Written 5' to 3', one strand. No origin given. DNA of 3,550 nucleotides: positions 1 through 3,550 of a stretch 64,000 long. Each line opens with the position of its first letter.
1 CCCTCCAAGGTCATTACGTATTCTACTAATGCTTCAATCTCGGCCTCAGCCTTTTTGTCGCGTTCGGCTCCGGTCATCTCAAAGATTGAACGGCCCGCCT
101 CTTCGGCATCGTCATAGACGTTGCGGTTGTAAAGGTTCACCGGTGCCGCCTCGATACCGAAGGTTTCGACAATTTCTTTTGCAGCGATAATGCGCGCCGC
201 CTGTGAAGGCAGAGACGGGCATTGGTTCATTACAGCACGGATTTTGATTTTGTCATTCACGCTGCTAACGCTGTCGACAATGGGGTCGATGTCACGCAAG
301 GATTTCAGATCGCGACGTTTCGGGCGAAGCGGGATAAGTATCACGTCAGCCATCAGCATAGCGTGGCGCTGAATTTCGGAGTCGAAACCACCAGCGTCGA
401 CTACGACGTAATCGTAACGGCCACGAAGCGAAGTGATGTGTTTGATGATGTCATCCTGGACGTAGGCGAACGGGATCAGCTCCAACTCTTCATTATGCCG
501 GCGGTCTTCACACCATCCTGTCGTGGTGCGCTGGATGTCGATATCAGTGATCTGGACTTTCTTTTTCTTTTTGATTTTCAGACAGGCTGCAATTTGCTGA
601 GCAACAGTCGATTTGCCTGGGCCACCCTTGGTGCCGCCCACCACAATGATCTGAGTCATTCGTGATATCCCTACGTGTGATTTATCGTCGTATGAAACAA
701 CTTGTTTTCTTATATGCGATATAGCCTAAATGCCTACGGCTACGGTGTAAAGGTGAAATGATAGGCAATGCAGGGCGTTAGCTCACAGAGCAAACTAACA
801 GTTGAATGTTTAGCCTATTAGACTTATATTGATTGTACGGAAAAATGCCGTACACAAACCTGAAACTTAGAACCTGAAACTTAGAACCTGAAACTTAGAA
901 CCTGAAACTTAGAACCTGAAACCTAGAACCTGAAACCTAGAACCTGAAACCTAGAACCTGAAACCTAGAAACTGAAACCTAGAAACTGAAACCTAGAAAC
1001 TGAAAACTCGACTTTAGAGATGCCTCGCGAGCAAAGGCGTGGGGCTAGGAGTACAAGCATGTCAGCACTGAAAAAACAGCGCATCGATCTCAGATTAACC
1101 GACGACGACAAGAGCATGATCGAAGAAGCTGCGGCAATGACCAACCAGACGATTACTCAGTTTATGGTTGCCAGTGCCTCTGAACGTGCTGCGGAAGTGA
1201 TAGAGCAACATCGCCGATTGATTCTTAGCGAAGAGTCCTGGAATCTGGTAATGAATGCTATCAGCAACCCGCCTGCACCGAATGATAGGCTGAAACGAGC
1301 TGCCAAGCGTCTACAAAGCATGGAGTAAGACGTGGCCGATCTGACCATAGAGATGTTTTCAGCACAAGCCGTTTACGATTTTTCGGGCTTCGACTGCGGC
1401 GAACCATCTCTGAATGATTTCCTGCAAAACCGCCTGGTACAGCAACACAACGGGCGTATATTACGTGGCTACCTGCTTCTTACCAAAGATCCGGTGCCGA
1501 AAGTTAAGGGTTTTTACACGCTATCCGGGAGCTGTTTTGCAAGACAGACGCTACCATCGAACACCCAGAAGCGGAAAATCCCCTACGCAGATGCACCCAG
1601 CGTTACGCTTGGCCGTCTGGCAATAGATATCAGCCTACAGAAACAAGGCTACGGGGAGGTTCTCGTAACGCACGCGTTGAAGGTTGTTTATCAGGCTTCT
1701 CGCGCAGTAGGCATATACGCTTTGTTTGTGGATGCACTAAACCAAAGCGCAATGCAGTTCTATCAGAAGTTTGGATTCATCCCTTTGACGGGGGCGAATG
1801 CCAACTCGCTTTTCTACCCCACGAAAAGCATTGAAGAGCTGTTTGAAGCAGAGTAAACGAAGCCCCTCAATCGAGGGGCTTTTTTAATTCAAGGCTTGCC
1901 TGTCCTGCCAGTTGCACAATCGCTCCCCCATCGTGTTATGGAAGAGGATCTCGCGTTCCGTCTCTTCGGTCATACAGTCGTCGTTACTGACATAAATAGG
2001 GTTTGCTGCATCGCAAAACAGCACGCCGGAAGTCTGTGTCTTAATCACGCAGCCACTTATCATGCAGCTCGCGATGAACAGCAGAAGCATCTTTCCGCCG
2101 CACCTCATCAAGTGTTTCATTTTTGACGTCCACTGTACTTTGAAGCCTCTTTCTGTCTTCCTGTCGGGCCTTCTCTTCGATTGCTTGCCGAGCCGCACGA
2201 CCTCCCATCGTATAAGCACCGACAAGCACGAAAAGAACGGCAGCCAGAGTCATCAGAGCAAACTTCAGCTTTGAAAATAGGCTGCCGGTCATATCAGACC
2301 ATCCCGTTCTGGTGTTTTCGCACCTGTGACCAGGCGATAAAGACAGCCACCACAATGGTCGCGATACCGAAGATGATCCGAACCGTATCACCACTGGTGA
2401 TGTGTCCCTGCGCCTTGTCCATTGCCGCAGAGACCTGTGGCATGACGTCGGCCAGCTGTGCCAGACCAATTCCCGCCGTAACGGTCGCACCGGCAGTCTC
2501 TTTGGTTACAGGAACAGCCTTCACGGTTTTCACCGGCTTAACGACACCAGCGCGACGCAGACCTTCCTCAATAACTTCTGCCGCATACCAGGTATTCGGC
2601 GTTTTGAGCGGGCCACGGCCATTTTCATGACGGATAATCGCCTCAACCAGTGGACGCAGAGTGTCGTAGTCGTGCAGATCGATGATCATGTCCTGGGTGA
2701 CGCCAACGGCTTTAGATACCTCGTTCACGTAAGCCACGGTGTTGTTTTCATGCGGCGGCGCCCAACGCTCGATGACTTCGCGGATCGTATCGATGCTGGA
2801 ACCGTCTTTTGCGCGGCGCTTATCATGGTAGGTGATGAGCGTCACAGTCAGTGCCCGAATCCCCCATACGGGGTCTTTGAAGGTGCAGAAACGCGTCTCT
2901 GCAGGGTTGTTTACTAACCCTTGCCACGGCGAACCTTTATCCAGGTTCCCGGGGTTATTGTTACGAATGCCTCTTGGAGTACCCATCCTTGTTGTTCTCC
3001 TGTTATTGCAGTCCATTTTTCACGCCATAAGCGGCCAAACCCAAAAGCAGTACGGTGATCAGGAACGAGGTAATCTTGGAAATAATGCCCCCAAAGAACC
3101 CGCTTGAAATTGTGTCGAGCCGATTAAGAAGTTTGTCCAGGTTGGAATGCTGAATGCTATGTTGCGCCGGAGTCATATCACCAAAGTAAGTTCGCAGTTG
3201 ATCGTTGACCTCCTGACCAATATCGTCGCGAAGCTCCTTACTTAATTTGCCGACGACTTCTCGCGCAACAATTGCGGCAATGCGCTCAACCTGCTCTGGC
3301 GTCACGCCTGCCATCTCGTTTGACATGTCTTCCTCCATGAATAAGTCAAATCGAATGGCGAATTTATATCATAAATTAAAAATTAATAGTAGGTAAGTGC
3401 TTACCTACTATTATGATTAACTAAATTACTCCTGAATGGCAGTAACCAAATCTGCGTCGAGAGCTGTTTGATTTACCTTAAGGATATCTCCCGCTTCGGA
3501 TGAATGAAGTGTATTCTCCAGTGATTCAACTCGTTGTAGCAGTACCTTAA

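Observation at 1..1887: Plasmid-type maintenance corner (ParA, 14-bp iteron array, TacAT-like toxin-antitoxin) abutting the phage lysis cassette: a phage-plasmid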

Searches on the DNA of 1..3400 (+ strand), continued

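Call 12: search_dna_similar(query=window:770-1890:+, collection=phages, mode=distant, max_rows=20)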
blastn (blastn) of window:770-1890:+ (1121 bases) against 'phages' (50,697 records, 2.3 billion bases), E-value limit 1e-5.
Records with a match: 4; places in all: 4; records where one place covers at least 80% of the query: 0.
Best place of each record, by identity: 80-90% 3; 60-80% 1.
By first word of the organism name: Escherichia 4.
By host as written in the record: Escherichia coli strain SCU-175 1; Escherichia coli strain SCU-107 1; - 1; Escherichia coli O157:H7 ATCC 43895 1.
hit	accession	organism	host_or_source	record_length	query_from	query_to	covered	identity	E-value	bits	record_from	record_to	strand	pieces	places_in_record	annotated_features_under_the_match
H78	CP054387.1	Escherichia phage CMS-2020a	Escherichia coli strain SCU-175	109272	289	558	24%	83.3%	6e-74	285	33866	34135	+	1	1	record has no annotation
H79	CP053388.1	Escherichia phage CMS-2020a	Escherichia coli strain SCU-107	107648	289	558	24%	83.0%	7e-73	280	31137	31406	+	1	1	record has no annotation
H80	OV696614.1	Escherichia phage Cyrano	-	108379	289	558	24%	83.0%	7e-73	280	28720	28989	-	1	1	putative antitoxin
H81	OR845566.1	Escherichia phage ECO95 1-6-1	Escherichia coli O157:H7 ATCC 43895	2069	289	585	26%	70.4%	2e-30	140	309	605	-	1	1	record has no annotation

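Call 14: get_annotated_region(hit=H59, flank=2500)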
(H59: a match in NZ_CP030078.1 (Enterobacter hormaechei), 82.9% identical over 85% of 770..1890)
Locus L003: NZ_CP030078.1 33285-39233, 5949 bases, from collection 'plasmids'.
description: Enterobacter hormaechei strain 20710 plasmid p4-20710, complete sequence
organism: Enterobacter hormaechei (NCBI taxid 158836)
taxonomy: Bacteria; Pseudomonadota; Gammaproteobacteria; Enterobacterales; Enterobacteriaceae; Enterobacter; Enterobacter hormaechei
host: -; source: Homo sapiens,sptum; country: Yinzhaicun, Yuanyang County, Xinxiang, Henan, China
typing (MOB-suite, as given by PLSDB): non-mobilizable; replicon IncFIB
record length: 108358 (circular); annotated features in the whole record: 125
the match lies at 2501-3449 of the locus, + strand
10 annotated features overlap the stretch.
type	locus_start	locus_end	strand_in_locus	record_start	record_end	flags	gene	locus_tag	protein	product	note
CDS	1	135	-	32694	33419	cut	-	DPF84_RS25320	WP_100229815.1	hypothetical protein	-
CDS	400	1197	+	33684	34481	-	-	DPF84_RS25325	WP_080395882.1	DUF2971 domain-containing protein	-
CDS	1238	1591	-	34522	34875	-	-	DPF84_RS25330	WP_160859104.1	hypothetical protein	-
CDS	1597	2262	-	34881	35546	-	-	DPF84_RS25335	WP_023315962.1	AAA family ATPase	-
CDS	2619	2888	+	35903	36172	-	-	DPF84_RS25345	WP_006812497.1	DUF1778 domain-containing protein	-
CDS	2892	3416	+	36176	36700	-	-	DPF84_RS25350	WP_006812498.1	GNAT family N-acetyltransferase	-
CDS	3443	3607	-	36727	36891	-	-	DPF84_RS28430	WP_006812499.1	hypothetical protein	-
CDS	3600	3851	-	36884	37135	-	-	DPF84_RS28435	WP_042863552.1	hypothetical protein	-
CDS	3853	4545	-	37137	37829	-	-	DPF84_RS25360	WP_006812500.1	membrane protein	-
CDS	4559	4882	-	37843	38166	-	-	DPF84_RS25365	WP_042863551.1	hypothetical protein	-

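Call 15: get_annotated_region(hit=H75, flank=2500)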
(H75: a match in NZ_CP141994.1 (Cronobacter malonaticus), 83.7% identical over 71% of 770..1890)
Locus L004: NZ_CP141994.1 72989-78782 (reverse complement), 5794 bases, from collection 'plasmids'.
description: Cronobacter malonaticus strain Dcc0527 plasmid unnamed2, complete sequence
organism: Cronobacter malonaticus (NCBI taxid 413503)
taxonomy: Bacteria; Pseudomonadota; Gammaproteobacteria; Enterobacterales; Enterobacteriaceae; Cronobacter; Cronobacter malonaticus
host: -; source: Moschus berezovskii,pure culure; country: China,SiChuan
typing (MOB-suite, as given by PLSDB): non-mobilizable; replicon rep_cluster_763
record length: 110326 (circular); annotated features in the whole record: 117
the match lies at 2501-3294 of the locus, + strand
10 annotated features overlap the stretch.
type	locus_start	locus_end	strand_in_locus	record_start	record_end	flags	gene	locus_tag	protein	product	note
CDS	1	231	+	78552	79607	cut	-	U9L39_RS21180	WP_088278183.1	hypothetical protein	-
CDS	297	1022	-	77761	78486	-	-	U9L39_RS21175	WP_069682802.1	DUF2971 domain-containing protein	-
CDS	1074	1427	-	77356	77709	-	-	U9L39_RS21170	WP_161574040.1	hypothetical protein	-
CDS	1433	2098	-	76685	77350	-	-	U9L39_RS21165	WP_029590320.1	division plane positioning ATPase MipZ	-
CDS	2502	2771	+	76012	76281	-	-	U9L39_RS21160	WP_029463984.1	DUF1778 domain-containing protein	-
CDS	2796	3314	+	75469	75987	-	-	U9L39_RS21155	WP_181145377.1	GNAT family N-acetyltransferase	-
CDS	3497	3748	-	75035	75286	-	-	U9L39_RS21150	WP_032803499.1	hypothetical protein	-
CDS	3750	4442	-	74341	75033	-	-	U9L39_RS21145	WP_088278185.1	hypothetical protein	-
CDS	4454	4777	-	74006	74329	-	-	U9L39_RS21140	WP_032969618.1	hypothetical protein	-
CDS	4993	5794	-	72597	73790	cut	sbmA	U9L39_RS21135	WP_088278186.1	peptide antibiotic transporter SbmA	GO:0015833 - peptide transport [Evidence IEA]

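Call 16: get_annotated_region(hit=H77, flank=2500)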
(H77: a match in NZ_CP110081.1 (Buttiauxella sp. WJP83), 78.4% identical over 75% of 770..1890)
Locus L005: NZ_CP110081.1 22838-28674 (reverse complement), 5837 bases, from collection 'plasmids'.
description: Buttiauxella sp. WJP83 plasmid p1WJP83, complete sequence
organism: Buttiauxella sp. WJP83 (NCBI taxid 2986951)
taxonomy: Bacteria; Pseudomonadota; Gammaproteobacteria; Enterobacterales; Enterobacteriaceae; Buttiauxella; Buttiauxella sp. WJP83
host: -; source: Torreya grandis,single cell,soil; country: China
typing (MOB-suite, as given by PLSDB): non-mobilizable; replicon IncFIB
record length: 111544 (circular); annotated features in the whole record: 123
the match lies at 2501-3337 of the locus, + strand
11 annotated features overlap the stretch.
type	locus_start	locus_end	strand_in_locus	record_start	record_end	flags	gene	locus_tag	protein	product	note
CDS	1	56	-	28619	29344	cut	-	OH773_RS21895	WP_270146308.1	hypothetical protein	-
CDS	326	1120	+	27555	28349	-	-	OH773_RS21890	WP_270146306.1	DUF2971 domain-containing protein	-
CDS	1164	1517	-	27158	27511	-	-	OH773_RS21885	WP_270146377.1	hypothetical protein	-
CDS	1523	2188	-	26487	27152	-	-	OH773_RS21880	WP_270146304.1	AAA family ATPase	-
CDS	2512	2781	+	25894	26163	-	-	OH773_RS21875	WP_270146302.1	DUF1778 domain-containing protein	-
CDS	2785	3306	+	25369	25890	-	-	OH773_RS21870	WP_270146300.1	GNAT family N-acetyltransferase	-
CDS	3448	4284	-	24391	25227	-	-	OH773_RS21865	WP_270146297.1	restriction endonuclease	GO:0009307 - DNA restriction-modification system [Evidence IEA]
CDS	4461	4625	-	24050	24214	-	-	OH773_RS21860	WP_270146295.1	hypothetical protein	-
CDS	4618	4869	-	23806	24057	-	-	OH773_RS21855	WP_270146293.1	hypothetical protein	-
CDS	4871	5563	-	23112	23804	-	-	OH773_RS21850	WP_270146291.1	hypothetical protein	-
CDS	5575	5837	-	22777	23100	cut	-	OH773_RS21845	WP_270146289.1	hypothetical protein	-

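Call 17: get_annotated_region(hit=H80, flank=3000)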
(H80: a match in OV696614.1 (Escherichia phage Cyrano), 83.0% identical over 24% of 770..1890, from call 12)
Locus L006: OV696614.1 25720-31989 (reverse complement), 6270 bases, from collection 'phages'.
description: Escherichia phage Cyrano genome assembly, segment: complete_genome.
organism: Escherichia phage Cyrano (NCBI taxid 2904711)
taxonomy: Viruses; Duplodnaviria; Heunggongvirae; Uroviricota; Caudoviricetes
host: -; source: -; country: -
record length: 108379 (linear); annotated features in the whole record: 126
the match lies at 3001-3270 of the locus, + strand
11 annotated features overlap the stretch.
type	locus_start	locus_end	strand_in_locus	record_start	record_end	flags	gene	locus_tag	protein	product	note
CDS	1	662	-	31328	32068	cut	-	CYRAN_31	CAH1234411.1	Hypothetical protein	-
CDS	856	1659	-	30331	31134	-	-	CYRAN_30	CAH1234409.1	Hypothetical protein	-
CDS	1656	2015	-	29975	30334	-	-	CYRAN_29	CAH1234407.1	RelE/ParE putative toxin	-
CDS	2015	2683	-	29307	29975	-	-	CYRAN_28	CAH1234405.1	ParA plasmid partitioning protein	-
CDS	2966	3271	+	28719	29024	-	-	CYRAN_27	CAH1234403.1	putative antitoxin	-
CDS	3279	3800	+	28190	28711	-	-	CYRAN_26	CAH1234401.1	KacT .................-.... toxin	-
CDS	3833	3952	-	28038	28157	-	-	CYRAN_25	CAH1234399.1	Rz1 spanin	-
CDS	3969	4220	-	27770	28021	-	-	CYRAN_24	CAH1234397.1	Rz spanin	-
CDS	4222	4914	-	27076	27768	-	-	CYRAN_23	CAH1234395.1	Endolysin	-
CDS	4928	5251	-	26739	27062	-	-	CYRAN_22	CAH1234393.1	Holin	-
CDS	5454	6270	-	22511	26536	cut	-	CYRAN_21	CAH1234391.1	tail fiber protein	S major structural protein of Phage P1 tail fibers homolog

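Call 23: get_annotated_region(hit=H1, flank=1500)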
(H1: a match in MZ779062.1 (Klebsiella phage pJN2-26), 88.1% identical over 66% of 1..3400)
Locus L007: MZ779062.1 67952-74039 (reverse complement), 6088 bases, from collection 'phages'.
description: Klebsiella phage pJN2-26, complete genome.
organism: Klebsiella phage pJN2-26 (NCBI taxid 2873443)
taxonomy: Viruses; Duplodnaviria; Heunggongvirae; Uroviricota; Caudoviricetes
host: horse; source: horse tracheal aspirate; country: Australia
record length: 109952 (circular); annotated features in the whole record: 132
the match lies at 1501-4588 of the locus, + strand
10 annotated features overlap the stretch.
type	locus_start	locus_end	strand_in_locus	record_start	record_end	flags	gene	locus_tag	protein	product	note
CDS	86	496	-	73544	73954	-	-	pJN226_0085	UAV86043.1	hypothetical protein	-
CDS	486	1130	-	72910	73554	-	-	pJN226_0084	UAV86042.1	hypothetical protein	-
CDS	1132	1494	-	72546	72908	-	-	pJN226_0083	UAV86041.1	hypothetical protein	-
CDS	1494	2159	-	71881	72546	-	-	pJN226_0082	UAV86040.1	putative chromosome (plasmid) partitioning protein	putative chromosome (plasmid) partitioning protein ParA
CDS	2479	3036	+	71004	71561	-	-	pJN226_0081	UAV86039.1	hypothetical protein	-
CDS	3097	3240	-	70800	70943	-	-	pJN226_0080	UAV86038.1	putative Rz1 protein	potentially implicated in host lysis; similarity to PHAGE_Salmon_SSU5_NC_018843: putative Rz1 protein; PP_00046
CDS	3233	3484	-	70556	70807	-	-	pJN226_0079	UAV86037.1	hypothetical protein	-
CDS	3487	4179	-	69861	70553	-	-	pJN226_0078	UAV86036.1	putative endolysin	similarity to PHAGE_Salmon_SSU5_NC_018843: putative endolysin; PP_00048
CDS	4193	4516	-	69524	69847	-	-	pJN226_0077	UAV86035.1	putative holin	similarity to PHAGE_Salmon_SSU5_NC_018843: putative holin; PP_00049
CDS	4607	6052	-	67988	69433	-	-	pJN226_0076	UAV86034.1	putative tail fiber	-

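Call 24: get_annotated_region(hit=H5, flank=1500)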
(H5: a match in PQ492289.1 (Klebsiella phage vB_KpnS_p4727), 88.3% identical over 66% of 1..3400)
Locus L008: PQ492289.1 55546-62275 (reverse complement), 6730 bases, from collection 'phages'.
description: UNVERIFIED: Klebsiella phage vB_KpnS_p4727, complete genome.
organism: Klebsiella phage vB_KpnS_p4727 (NCBI taxid 3375709)
taxonomy: Viruses; Duplodnaviria; Heunggongvirae; Uroviricota; Caudoviricetes
host: Klebsiella pneumoniae 4727; source: lake; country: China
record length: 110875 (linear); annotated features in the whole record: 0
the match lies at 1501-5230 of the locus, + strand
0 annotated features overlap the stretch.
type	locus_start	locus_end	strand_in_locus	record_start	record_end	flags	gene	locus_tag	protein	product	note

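Call 51: get_annotated_region(hit=H42, flank=300)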
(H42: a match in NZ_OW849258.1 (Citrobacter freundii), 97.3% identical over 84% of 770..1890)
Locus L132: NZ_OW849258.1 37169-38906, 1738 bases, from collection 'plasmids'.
description: Citrobacter freundii isolate 18 plasmid P2, complete sequence
organism: Citrobacter freundii (NCBI taxid 546)
taxonomy: Bacteria; Pseudomonadota; Gammaproteobacteria; Enterobacterales; Enterobacteriaceae; Citrobacter; Citrobacter freundii
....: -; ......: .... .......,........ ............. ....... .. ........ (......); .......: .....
typing (MOB-suite, as given by PLSDB): non-mobilizable; replicon IncFIB
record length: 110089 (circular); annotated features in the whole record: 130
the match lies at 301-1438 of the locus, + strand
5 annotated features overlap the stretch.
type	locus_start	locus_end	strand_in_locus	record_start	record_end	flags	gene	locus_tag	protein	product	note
CDS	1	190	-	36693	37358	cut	-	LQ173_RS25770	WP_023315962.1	AAA family ATPase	-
CDS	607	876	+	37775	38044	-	-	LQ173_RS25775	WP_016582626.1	DUF1778 domain-containing protein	-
CDS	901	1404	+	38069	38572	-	-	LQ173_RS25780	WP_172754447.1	GNAT family N-acetyltransferase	-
CDS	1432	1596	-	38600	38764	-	-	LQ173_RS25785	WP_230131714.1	hypothetical protein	-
CDS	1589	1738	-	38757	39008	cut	-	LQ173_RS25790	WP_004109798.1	hypothetical protein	-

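Call 52: get_annotated_region(hit=H47, flank=300)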
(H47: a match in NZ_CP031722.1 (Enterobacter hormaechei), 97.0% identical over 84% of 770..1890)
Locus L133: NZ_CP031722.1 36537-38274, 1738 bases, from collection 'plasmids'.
description: Enterobacter hormaechei strain WCHEH020038 plasmid p1_020038, complete sequence
organism: Enterobacter hormaechei (NCBI taxid 158836)
taxonomy: Bacteria; Pseudomonadota; Gammaproteobacteria; Enterobacterales; Enterobacteriaceae; Enterobacter; Enterobacter hormaechei
host: -; source: Homo sapiens,Pure Culture; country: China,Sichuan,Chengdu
typing (MOB-suite, as given by PLSDB): non-mobilizable; replicon IncFIB
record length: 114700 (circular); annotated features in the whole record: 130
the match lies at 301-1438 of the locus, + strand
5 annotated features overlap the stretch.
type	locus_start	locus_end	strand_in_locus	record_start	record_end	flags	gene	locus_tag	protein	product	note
CDS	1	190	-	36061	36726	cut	-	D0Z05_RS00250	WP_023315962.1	AAA family ATPase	-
CDS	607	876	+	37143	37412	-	-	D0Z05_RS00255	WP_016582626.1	DUF1778 domain-containing protein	-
CDS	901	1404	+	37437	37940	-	-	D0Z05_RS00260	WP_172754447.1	GNAT family N-acetyltransferase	-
CDS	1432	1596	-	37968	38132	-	-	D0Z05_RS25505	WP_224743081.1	hypothetical protein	-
CDS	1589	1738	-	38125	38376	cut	-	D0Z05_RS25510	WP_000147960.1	hypothetical protein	-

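Call 53: get_annotated_region(hit=H38, flank=300)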
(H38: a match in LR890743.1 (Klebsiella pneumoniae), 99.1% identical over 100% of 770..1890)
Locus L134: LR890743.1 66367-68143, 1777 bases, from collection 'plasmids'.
description: Klebsiella pneumoniae isolate INF336-sc-2280147 genome assembly, plasmid: 4
organism: Klebsiella pneumoniae (NCBI taxid 573)
taxonomy: Bacteria; Pseudomonadota; Gammaproteobacteria; Enterobacterales; Enterobacteriaceae; Klebsiella; Klebsiella pneumoniae
host: -; source: Homo sapiens,fluid; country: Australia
typing (MOB-suite, as given by PLSDB): non-mobilizable; replicon ColRNAI_rep_cluster_1987,IncFIB
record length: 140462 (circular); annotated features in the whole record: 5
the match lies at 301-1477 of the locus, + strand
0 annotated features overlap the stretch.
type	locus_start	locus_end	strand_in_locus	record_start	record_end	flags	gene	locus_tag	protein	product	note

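Call 54: get_annotated_region(hit=H39, flank=300)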
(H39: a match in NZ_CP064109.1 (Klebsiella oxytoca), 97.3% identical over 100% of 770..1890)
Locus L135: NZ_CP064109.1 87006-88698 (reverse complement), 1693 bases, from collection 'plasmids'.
description: Klebsiella oxytoca strain IR5392 plasmid unnamed1, complete sequence
organism: Klebsiella oxytoca (NCBI taxid 571)
taxonomy: Bacteria; Pseudomonadota; Gammaproteobacteria; Enterobacterales; Enterobacteriaceae; Klebsiella; Klebsiella oxytoca
host: -; source: Homo sapiens,whole organism; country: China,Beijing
typing (MOB-suite, as given by PLSDB): non-mobilizable; replicon IncFIB
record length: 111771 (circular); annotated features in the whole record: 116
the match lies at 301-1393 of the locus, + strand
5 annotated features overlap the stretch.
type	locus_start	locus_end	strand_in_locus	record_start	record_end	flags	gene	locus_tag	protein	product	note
CDS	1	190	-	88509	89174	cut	-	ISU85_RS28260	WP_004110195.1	AAA family ATPase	-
CDS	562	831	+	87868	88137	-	-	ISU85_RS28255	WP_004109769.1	DUF1778 domain-containing protein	-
CDS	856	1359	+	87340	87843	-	-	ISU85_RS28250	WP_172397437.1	GNAT family N-acetyltransferase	-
CDS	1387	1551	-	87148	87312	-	-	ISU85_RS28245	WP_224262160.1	hypothetical protein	-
CDS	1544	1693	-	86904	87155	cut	-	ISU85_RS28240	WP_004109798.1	hypothetical protein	-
